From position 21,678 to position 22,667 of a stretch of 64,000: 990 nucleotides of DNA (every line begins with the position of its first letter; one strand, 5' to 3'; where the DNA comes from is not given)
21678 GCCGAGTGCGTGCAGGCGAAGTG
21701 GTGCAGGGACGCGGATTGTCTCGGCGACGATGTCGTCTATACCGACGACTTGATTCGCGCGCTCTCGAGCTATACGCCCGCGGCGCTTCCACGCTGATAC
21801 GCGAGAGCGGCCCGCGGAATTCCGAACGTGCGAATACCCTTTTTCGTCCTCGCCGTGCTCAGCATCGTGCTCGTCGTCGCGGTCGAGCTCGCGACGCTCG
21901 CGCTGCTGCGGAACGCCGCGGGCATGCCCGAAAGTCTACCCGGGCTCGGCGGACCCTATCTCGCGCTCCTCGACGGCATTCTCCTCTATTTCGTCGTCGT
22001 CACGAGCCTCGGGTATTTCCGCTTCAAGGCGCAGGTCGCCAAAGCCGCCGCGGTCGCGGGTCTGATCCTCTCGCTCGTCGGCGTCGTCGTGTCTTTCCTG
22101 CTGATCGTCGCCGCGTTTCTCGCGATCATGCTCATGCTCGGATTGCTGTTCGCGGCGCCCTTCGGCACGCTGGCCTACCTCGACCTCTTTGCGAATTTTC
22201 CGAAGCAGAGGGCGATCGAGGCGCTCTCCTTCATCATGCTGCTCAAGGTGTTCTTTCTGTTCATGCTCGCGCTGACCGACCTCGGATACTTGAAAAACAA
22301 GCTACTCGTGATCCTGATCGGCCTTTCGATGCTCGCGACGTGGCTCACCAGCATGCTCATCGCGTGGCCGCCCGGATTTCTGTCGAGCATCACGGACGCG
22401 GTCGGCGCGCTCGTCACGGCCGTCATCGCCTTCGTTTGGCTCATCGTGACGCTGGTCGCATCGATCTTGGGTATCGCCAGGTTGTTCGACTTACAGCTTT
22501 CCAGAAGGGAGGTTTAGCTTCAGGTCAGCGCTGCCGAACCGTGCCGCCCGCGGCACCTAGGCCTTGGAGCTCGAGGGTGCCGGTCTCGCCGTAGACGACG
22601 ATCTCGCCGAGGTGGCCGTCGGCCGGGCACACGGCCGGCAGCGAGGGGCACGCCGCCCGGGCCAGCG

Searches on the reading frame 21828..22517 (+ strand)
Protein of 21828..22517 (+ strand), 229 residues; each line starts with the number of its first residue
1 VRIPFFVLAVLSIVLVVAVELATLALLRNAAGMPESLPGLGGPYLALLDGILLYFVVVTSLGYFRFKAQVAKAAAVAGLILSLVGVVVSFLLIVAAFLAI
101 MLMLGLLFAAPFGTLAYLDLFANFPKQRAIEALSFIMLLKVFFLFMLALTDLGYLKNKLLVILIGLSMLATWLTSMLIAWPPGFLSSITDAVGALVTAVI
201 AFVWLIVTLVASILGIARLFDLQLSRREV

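Call 8: search_protein_families(library=pfam, max_evalue=0.01, proteins=[window:21828-22517:+])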
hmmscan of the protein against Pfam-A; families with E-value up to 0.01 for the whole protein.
window:21828-22517:+ (229 aa): 0 families

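Call 63: search_protein_representatives(protein=window:21828-22514:+)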
Query: 229 residues. Proteins with E-value up to 0.001 (for the whole library): 352; up to 1e-10: 257; up to 1e-30: 6. The best 150 are listed.
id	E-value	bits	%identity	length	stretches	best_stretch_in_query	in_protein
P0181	1.8e-59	217.7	55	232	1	1-219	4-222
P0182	5.2e-37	144.3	71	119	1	75-192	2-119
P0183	1.6e-34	136.2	42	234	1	1-220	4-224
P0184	9.5e-33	130.4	42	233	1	2-218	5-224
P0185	3.0e-32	128.8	41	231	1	2-218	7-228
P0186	2.7e-31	125.7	42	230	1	1-218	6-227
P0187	6.3e-29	117.9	40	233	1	4-219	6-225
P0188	2.2e-28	116.1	41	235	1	2-217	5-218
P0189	7.7e-28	114.4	41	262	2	22-217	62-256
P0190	9.2e-28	114.1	38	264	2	35-219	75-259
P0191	1.8e-27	113.2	39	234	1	1-221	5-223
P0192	3.6e-27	112.2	40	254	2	34-218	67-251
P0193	6.4e-27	111.3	42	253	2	27-218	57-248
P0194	2.0e-26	109.7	38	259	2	31-218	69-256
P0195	2.1e-26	109.7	40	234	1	4-218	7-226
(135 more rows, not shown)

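Call 82: search_protein_families(library=padloc, max_evalue=0.001, proteins=[window:21828-22514:+])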
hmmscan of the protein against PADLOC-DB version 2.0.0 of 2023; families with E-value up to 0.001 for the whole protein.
window:21828-22514:+ (229 aa): 0 families

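Call 83: search_protein_families(library=phrogs, max_evalue=0.001, proteins=[window:21828-22514:+])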
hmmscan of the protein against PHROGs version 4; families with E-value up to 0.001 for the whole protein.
window:21828-22514:+ (229 aa): 0 families

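Call 102: search_protein_families(library=ncbifam, max_evalue=0.001, proteins=[window:21828-22514:+])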
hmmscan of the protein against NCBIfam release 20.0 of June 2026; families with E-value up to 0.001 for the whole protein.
window:21828-22514:+ (229 aa): 0 families
